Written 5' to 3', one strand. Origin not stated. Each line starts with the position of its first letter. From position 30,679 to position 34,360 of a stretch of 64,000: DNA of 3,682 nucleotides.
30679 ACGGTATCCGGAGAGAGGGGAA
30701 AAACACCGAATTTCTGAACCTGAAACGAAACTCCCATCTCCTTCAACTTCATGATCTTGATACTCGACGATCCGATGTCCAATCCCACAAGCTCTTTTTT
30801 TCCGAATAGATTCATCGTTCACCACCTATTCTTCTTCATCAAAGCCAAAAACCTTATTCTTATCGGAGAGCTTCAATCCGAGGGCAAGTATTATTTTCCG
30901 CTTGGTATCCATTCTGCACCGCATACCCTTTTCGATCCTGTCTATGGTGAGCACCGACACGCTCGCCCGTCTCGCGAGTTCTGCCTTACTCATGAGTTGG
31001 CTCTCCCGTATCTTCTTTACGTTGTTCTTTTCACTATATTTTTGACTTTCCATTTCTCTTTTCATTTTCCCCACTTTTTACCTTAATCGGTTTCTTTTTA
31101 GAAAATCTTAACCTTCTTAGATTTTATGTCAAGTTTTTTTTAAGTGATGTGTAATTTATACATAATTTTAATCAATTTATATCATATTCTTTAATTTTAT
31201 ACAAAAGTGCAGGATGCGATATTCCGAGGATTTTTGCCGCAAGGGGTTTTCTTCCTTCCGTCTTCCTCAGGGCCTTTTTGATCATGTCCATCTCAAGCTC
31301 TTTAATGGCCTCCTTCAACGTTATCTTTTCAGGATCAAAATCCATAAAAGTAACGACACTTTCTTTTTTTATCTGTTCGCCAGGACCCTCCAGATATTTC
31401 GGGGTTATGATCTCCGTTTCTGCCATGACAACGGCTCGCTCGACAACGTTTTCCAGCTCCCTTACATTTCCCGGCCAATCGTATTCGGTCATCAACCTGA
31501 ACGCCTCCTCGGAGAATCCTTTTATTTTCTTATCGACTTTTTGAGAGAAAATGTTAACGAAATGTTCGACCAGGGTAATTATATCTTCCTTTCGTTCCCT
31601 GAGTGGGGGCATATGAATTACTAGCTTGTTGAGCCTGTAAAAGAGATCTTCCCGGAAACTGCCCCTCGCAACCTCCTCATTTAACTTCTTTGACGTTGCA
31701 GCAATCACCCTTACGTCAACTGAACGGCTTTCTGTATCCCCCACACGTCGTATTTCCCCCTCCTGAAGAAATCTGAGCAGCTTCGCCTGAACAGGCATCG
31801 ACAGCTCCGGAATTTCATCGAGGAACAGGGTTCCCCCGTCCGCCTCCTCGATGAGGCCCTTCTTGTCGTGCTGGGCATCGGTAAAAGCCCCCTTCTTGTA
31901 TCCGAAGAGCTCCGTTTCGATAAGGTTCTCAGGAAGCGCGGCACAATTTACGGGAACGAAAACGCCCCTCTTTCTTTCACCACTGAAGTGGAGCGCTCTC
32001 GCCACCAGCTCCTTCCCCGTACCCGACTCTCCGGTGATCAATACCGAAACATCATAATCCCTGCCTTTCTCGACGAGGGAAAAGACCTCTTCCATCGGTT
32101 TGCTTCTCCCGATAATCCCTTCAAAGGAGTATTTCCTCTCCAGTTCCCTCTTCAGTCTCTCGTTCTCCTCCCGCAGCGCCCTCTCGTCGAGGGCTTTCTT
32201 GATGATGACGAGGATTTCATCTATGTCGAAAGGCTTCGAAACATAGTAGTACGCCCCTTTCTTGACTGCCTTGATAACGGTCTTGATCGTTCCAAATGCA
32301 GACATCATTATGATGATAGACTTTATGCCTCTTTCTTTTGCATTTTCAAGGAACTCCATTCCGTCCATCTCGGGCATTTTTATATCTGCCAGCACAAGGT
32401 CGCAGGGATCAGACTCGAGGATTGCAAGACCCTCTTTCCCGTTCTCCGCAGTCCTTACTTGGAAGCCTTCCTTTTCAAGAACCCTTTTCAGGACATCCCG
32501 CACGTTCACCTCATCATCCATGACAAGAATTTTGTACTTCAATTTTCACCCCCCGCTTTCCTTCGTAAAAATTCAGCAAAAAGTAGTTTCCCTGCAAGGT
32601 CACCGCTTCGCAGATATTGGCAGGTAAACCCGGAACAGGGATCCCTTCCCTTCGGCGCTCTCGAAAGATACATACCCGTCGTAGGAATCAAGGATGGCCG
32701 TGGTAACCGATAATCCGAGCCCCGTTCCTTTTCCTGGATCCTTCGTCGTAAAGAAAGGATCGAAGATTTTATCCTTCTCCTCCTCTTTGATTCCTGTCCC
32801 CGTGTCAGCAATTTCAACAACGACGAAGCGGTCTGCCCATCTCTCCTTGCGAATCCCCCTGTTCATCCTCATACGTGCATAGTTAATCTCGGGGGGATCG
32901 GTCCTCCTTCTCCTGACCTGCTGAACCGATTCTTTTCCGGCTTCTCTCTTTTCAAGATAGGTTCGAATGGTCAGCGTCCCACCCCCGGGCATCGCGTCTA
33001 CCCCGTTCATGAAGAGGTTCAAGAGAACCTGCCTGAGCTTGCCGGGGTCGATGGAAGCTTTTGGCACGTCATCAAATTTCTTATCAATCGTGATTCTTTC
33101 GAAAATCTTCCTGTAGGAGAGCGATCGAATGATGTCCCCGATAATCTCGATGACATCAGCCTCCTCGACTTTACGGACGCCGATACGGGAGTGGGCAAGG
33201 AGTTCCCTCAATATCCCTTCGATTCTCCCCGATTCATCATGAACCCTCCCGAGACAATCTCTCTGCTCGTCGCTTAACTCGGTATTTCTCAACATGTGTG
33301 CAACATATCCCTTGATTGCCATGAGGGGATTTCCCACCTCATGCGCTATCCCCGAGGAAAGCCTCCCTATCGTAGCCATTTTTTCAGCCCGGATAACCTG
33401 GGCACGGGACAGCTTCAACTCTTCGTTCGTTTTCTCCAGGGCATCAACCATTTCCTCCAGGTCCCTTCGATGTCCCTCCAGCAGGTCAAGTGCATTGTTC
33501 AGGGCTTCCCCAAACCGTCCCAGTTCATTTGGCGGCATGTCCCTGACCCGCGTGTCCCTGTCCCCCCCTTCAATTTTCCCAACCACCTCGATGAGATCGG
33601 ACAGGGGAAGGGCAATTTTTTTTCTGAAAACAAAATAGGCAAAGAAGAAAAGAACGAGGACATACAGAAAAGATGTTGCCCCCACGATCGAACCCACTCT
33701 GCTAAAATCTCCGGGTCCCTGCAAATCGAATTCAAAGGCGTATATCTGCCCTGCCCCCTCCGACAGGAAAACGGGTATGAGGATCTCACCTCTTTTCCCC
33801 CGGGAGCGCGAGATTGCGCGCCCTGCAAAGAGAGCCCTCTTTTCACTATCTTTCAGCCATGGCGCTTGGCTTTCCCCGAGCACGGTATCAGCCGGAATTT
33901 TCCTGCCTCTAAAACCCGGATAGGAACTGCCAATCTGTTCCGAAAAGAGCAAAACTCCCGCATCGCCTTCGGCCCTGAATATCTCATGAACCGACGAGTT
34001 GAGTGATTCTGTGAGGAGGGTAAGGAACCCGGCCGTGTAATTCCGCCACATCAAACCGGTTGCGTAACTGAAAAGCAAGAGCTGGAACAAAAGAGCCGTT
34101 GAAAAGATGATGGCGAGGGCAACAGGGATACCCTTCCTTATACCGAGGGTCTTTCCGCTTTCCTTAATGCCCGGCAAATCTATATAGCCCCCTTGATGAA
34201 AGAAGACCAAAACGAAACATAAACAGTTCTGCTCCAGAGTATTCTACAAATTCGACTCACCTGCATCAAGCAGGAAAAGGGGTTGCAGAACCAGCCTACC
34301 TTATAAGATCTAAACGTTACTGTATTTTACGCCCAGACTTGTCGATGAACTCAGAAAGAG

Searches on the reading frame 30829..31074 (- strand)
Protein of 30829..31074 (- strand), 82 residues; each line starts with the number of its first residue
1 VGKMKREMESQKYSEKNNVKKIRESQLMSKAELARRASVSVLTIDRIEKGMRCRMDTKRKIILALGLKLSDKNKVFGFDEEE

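Call 3: search_protein_families(library=pfam, proteins=[window:30829-31074:-], max_evalue=1)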
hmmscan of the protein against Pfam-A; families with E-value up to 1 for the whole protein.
window:30829-31074:- (82 aa): 3 families
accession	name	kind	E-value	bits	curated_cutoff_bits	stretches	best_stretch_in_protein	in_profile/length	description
PF01381.28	HTH_3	-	1.2e-06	28.9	23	1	19-69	1-52/55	Helix-turn-helix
PF13443.12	HTH_26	-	0.00089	19.9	22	1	22-71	5-56/63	Cro/C1-type HTH DNA-binding domain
PF13560.12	HTH_31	-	0.006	17.3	27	1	22-52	9-39/64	Helix-turn-helix domain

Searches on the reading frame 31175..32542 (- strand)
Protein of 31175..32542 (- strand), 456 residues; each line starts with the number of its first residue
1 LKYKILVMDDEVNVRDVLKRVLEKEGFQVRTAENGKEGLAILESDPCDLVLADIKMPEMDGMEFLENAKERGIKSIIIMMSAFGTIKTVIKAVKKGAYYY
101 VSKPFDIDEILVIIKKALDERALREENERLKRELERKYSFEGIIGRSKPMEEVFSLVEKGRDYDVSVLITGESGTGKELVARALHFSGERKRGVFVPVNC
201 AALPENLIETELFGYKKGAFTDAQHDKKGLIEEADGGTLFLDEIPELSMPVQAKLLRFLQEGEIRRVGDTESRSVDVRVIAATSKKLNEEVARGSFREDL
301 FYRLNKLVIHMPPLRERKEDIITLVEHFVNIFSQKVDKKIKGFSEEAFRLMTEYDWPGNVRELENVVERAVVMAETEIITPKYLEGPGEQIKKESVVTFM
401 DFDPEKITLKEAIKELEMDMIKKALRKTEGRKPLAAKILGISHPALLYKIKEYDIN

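Call 3: search_protein_families(library=pfam, proteins=[window:31175-32542:-], max_evalue=1)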
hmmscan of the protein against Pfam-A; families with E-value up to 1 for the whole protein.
window:31175-32542:- (456 aa): 17 families
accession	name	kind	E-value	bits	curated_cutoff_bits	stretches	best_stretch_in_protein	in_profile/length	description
PF00158.32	Sigma54_activat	-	2.3e-69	232.8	20.2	1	143-309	1-167/168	Sigma-54 interaction domain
PF00072.30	Response_reg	-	3.6e-30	104.8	30.2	1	5-114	1-110/111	Response regulator receiver domain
PF25601.1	AAA_lid_14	-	1.6e-26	92.3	27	1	315-385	1-71/87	AAA+ ATPase lid domain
PF14532.12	Sigma54_activ_2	-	8.9e-25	88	25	1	144-314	1-138/138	Sigma-54 interaction domain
PF02954.25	HTH_8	-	2e-11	43.9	22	1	413-453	2-42/42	Bacterial regulatory protein, Fis family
PF18024.7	HTH_50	-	4.1e-07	30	27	1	407-456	2-50/50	Helix-turn-helix domain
PF07728.20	AAA_5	-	3.8e-06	27.4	22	1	167-283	2-121/139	AAA domain (dynein-related subfamily)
PF13191.12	AAA_16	-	7.7e-06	26.9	32.6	1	144-203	3-63/167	AAA ATPase domain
PF01078.27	Mg_chelatase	-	8.1e-05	22.5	20.3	1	225-266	96-139/207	Magnesium chelatase, subunit ChlI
PF07724.20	AAA_2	-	0.00012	22.6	27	1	165-278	4-115/166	AAA domain (Cdc48 subfamily)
PF06745.19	ATPase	-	0.0022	17.8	26.6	1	163-202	18-60/231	KaiC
PF00004.35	AAA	-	0.0061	17.4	21.2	1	167-295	1-122/131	ATPase family associated with various cellular activities (AAA)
PF20030.5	bpMoxR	-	0.012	15.1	27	1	223-296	87-156/205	MoxR domain in the MoxR-vWA-beta-propeller ternary systems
PF02475.24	TRM5-TYW2_MTfase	-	0.03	14.7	28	1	359-418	95-154/164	TRM5/TYW2 methyltransferase domain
PF13245.12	AAA_19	-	0.031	14.9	25.1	1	231-270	86-126/134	AAA domain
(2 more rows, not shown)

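Call 4: search_protein_families(library=ncbifam, proteins=[window:31175-32542:-], max_evalue=1)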
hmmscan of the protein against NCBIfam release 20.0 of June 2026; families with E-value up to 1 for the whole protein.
window:31175-32542:- (456 aa): 128 families (the best 25 are shown)
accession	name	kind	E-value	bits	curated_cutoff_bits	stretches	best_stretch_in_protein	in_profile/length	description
NF008469.0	PRK11361.1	equivalog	6.9e-144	480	714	1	3-456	5-457/461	acetoacetate metabolism transcriptional regulator AtoC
TIGR01818.1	ntrC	equivalog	6.4e-132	440.6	558.6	1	5-452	1-462/463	nitrogen regulation protein NR(I)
TIGR02915.1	PEP_resp_reg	equivalog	1.3e-120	403.3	502.6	1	5-455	1-444/445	PEP-CTERM-box response regulator transcription factor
NF007689.0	PRK10365.1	equivalog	8.1e-111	370.9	760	1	3-450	6-439/441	sigma-54-dependent response regulator transcription factor ZraR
NF041946.1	LuxO_transreg_Vib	equivalog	2.1e-110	369.7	800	1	9-453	3-460/463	quorum-sensing sigma-54 dependent transcriptional regulator LuxO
NF008176.1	PRK10923.1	equivalog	2.2e-109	366.2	620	1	4-455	5-468/469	nitrogen regulation protein NR(I)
NF051870.1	NAssimRespRegNtrX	equivalog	2.5e-109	366.1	600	1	4-452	3-449/452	nitrogen assimilation response regulator NtrX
NF041552.1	TF_PrdR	equivalog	5.9e-108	361.7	795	1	101-454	228-577/577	sigma-54 dependent transcriptional regulator PrdR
TIGR01817.1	nifA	equivalog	1.8e-100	337.3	528.85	1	121-397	178-451/534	nif-specific transcriptional activator NifA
NF049963.1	RespRegFlgRCampy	domain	5.9e-100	335.1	750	1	5-455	3-429/429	fla regulon two-component system response regulator FlgR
NF011695.0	PRK15115.1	equivalog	5.9e-100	335.1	763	1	4-442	8-425/445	two-component system response regulator GlrR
NF003451.0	PRK05022.1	equivalog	2.9e-96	323.2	476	1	119-446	169-501/512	nitric oxide reductase transcriptional regulator NorR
NF038308.1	RNA_repair_RtcR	equivalog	5.2e-96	322.6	650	1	91-444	128-502/530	RNA repair transcriptional activator RtcR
NF050807.1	TransRegFlbDCaul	equivalog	5.3e-95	318.9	750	1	21-454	19-439/454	sigma-54-dependent transcriptional regulator FlbD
NF041906.1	V4R_TF_MobR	exception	8.5e-91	305.1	999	1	127-453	218-544/544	phenol degradation transcriptional regulator MobR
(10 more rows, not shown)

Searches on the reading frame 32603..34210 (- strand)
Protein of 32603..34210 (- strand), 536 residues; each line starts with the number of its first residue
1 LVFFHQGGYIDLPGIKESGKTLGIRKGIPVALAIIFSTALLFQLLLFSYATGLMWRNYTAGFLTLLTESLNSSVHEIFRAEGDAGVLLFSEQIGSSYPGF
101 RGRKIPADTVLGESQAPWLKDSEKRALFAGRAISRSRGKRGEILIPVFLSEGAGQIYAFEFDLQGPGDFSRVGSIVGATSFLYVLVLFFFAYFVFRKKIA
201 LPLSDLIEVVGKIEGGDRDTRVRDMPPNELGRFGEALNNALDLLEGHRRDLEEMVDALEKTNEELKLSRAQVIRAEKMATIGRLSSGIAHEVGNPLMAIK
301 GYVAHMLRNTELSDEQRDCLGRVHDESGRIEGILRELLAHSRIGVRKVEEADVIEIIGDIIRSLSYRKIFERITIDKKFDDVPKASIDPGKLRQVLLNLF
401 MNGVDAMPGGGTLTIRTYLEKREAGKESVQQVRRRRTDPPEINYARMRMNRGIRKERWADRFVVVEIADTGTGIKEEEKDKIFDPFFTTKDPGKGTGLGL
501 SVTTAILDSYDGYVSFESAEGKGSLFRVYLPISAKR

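Call 3: search_protein_families(library=pfam, proteins=[window:32603-34210:-], max_evalue=1)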
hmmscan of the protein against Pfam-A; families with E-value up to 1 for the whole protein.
window:32603-34210:- (536 aa): 6 families
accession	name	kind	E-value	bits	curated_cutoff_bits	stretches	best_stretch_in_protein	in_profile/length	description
PF02518.31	HATPase_c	-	2.9e-20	73.2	26.4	1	388-532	2-109/111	Histidine kinase-, DNA gyrase B-, and HSP90-like ATPase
PF00512.31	HisKA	-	9.5e-12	45.2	26.9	1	282-343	3-63/66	His Kinase A (phospho-acceptor) domain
PF00672.30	HAMP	-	0.00053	20.7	25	1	195-244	2-51/53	HAMP domain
PF10090.15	HPTransfase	-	0.0022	18.2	22.9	1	372-421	16-61/123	Histidine phosphotransferase C-terminal domain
PF14501.12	HATPase_c_5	-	0.0072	16.7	22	1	462-521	40-93/102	GHKL domain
PF09177.16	STX6_10_61_N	-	0.096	13.7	29.4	1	224-274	35-83/99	Syntaxin 6/10/61, N-terminal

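Call 4: search_protein_families(library=ncbifam, proteins=[window:32603-34210:-], max_evalue=1)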
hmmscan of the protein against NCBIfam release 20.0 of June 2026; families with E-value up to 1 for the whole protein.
window:32603-34210:- (536 aa): 85 families (the best 25 are shown)
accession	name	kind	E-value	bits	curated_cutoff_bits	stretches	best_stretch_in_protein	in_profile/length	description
NF008468.0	PRK11360.1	equivalog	1.2e-55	189.1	646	2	266-423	381-538/616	two-component system sensor histidine kinase AtoS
NF046020.1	HisKinCckABruc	equivalog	9.3e-48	162.7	1000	1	254-532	455-707/868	cell cycle histidine kinase CckA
NF007688.0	PRK10364.1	equivalog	5.9e-43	147.3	479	2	266-419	225-379/460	two-component system sensor histidine kinase ZraS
NF010411.0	PRK13837.1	equivalog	9e-43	146.3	647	2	459-535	604-678/828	two-component system VirA-like sensor kinase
NF046026.1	HisKinCckACaul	equivalog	1.3e-41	142.5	1000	2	461-535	461-535/678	cell cycle histidine kinase CckA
NF052574.1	HisKinEspCMyxo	equivalog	2.5e-37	128.5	1200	2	460-533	565-638/785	serine histidine kinase EspC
NF047466.1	hybrid_RR_LvrB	exception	8.6e-35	120.6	500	2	245-407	114-279/377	hybrid histidine kinase/response regulator LvrB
NF010076.0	PRK13557.1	subfamily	2.7e-34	118.5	631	1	273-534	155-396/540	histidine kinase famiy protein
NF011874.0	PRK15347.1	equivalog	1.1e-31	109.8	852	2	182-410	304-532/921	two component system sensor kinase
NF038348.1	T2SS_HK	subfamily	2.8e-31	108.6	450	3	453-532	495-573/574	histidine kinase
NF052573.1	HisKinEspAMyxo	equivalog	4.7e-30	104.3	1400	2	462-532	541-611/755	serine histidine kinase EspA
NF046044.1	PnpS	equivalog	1.3e-28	100.2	400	1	288-531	177-390/390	two-component system histidine kinase PnpS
NF053867.1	SprKinKinDBac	equivalog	1.3e-27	96.5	775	2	460-534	427-499/500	sporulation kinase KinD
TIGR02956.1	TMAO_torS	equivalog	9.2e-27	93.5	676.5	2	461-533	610-683/967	TMAO reductase system sensor histidine kinase/response regulator TorS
NF047497.1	HK_LIC_12097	equivalog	1.5e-25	89.8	500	2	461-532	296-366/367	LIC_12097 family sensor histidine kinase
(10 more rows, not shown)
